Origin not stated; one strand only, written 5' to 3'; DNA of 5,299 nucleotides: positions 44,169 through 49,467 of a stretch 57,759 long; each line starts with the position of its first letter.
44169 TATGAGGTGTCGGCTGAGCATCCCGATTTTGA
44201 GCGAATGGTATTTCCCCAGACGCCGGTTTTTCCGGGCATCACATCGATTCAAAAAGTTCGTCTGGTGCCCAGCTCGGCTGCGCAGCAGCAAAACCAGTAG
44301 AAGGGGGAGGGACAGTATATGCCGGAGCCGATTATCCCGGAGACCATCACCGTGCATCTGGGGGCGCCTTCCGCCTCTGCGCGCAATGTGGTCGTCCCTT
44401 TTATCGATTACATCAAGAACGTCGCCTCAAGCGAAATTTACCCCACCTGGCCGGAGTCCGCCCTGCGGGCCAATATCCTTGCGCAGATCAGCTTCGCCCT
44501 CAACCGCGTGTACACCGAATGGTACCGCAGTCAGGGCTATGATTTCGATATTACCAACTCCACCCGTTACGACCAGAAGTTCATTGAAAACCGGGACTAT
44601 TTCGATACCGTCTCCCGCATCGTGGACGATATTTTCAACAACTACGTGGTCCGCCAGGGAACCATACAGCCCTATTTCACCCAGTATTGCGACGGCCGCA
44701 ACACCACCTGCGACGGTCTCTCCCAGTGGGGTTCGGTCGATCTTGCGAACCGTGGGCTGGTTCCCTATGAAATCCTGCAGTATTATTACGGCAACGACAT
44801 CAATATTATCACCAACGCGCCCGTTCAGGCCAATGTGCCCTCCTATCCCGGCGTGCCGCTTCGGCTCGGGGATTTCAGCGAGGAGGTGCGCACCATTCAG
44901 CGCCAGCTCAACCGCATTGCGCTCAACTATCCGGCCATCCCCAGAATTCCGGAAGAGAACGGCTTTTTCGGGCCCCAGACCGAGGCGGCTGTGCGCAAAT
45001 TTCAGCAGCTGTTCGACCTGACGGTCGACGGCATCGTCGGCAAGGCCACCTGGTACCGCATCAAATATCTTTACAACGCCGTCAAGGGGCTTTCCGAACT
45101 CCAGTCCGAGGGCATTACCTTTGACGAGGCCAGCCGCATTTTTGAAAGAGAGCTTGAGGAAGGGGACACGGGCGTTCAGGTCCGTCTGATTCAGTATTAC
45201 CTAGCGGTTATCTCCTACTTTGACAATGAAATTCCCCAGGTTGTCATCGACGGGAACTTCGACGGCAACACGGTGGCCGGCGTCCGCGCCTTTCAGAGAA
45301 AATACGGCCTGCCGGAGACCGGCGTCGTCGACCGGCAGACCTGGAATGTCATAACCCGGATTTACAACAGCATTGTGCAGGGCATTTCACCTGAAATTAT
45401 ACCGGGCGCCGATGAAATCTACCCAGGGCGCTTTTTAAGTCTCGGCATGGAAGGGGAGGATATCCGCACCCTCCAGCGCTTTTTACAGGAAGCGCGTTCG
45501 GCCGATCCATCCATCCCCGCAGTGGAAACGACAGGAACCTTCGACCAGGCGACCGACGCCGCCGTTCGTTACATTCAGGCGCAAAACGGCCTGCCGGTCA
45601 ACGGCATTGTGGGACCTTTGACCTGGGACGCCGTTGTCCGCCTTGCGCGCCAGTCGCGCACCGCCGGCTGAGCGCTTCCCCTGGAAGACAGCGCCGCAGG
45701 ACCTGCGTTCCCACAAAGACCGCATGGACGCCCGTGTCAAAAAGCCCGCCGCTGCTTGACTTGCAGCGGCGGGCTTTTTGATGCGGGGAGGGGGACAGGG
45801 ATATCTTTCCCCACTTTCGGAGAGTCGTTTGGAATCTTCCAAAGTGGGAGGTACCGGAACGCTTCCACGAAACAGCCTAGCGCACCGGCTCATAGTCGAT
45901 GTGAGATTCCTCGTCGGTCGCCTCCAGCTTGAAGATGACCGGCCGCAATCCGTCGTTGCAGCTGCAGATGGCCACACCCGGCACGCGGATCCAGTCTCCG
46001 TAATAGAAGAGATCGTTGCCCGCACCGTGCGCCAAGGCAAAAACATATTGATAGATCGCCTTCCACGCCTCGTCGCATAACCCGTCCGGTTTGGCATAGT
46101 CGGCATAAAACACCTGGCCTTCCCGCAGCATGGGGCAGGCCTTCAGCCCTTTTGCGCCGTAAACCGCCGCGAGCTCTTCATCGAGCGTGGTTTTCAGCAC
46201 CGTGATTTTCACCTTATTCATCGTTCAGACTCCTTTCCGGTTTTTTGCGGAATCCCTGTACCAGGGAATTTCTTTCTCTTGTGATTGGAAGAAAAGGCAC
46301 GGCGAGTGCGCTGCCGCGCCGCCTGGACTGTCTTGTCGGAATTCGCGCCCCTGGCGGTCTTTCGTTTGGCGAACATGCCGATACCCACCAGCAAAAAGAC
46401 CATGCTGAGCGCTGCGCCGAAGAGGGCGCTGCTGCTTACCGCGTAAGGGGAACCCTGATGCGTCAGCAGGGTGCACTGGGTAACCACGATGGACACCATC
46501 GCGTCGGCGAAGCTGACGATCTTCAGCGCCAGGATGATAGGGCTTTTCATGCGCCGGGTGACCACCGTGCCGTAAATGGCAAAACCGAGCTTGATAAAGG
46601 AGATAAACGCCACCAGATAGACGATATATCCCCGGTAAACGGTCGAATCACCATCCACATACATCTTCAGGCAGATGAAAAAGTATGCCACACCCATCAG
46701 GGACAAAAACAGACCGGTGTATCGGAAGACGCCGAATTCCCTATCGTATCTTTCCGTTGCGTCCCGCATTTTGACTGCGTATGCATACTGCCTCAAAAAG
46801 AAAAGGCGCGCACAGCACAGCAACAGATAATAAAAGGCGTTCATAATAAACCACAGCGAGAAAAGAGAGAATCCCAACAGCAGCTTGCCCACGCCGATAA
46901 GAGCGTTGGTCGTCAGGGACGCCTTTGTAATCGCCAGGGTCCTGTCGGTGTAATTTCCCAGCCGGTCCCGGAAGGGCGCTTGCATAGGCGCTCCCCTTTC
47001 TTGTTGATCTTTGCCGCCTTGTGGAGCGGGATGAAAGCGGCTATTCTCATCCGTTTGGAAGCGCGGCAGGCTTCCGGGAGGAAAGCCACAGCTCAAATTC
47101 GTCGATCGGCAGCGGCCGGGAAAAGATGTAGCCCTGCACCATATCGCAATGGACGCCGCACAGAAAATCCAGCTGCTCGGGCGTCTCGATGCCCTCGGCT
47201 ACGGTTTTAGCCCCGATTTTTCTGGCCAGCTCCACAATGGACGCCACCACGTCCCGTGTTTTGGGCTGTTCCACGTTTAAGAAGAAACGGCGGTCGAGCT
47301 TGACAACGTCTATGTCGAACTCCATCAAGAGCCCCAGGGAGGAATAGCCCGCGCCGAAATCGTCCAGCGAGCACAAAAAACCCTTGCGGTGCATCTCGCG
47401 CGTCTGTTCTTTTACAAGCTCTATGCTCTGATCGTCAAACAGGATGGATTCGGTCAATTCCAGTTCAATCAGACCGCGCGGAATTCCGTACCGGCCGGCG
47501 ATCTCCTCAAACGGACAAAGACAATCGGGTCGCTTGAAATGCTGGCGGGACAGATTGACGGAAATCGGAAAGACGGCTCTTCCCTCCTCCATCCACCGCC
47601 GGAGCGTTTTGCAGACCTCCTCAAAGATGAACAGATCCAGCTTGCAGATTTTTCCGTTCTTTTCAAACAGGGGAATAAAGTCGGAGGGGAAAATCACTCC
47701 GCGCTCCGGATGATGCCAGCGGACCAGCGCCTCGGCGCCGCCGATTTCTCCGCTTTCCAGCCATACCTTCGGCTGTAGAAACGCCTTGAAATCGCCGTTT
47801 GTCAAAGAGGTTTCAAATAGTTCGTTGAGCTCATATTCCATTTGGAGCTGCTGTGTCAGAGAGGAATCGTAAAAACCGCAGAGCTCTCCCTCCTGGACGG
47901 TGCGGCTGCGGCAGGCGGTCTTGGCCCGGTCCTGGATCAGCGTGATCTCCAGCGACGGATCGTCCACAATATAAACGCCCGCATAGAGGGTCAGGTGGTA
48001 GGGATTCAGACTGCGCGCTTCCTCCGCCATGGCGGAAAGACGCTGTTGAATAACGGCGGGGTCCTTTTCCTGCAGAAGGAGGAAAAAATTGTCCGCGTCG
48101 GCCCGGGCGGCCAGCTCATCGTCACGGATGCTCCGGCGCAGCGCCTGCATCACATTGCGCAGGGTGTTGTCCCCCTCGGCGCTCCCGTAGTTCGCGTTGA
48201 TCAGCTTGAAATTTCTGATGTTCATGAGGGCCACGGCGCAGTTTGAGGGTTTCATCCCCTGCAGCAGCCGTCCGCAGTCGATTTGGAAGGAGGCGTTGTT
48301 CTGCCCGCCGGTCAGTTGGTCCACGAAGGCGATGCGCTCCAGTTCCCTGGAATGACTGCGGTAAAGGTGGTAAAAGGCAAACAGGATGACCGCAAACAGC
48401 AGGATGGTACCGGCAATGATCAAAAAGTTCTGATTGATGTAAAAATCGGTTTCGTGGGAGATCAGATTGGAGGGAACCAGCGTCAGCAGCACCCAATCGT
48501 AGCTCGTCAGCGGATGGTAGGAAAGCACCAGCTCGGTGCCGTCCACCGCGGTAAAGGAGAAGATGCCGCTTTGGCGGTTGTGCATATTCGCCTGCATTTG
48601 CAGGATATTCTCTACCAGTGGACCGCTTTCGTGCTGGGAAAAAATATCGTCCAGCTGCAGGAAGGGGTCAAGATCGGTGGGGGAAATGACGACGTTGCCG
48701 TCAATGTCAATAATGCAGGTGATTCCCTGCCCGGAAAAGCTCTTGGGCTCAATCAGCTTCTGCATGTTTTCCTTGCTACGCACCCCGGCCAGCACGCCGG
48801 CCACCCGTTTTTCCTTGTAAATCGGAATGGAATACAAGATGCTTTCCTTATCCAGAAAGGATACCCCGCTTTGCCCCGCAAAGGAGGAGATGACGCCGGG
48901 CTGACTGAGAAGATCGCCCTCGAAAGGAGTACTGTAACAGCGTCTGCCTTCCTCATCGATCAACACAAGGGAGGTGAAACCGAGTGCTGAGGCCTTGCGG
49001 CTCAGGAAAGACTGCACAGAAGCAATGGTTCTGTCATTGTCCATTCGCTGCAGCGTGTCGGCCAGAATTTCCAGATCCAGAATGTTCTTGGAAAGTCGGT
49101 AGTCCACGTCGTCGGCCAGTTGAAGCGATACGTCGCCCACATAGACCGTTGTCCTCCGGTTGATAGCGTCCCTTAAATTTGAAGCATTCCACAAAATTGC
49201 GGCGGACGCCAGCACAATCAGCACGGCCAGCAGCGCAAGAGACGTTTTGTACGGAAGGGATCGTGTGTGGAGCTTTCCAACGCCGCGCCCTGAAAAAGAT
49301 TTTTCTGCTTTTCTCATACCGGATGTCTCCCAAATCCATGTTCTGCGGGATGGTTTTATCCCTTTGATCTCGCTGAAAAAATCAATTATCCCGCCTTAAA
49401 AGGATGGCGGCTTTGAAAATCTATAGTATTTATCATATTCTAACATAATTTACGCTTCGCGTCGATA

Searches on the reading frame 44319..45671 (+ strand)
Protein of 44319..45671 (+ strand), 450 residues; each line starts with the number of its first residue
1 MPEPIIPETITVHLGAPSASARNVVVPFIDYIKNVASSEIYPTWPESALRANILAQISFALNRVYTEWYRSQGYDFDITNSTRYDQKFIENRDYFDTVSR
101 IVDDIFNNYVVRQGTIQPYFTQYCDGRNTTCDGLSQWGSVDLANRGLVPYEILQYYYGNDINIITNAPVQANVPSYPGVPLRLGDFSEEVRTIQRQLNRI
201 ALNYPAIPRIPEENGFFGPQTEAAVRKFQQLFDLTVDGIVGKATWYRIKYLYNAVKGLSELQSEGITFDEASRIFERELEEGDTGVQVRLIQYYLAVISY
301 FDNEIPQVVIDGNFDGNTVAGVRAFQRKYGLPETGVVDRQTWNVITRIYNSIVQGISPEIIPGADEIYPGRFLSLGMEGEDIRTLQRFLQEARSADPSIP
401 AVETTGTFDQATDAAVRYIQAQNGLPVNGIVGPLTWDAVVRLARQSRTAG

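Call 91: search_protein_families(library=pfam, proteins=[window:44319-45671:+], max_evalue=0.00001)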
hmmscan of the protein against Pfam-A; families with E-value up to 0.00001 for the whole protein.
window:44319-45671:+ (450 aa): 1 family
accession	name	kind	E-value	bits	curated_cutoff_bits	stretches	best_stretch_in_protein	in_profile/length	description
PF01471.23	PG_binding_1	-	8.3e-50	167.2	23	3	187-247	2-56/57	Putative peptidoglycan binding domain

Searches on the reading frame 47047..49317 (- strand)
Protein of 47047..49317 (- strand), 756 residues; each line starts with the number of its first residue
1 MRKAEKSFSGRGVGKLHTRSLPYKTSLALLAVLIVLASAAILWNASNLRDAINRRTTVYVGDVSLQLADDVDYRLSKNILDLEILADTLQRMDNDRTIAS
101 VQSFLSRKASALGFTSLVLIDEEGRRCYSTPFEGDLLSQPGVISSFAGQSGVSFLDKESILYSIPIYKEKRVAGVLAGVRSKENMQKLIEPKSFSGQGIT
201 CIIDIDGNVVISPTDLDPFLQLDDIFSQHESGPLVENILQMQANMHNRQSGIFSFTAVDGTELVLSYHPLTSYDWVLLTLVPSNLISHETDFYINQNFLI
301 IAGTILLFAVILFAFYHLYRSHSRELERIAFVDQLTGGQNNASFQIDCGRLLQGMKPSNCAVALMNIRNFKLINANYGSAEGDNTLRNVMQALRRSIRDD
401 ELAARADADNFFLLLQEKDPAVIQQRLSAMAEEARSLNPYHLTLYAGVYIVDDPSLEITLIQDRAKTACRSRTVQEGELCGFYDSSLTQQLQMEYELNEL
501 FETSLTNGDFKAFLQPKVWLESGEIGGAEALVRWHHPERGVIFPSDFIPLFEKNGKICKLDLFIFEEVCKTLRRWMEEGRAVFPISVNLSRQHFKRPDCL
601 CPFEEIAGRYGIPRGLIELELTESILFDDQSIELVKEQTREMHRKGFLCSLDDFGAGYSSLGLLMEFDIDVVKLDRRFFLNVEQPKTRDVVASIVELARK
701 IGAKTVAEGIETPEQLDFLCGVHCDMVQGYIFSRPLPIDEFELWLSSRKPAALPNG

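Call 75: search_protein_families(library=pfam, proteins=[window:47047-49317:-], max_evalue=0.00001)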
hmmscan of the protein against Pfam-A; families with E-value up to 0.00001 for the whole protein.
window:47047-49317:- (756 aa): 3 families
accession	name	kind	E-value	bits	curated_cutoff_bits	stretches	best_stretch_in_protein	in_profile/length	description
PF00563.25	EAL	-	8e-63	212.4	31.3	1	502-735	5-236/236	EAL domain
PF00990.26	GGDEF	-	2.3e-19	70.2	23.8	1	330-470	1-152/161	Diguanylate cyclase, GGDEF domain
PF02743.24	dCache_1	-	4.9e-11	43.1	45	1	63-278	14-238/240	Cache domain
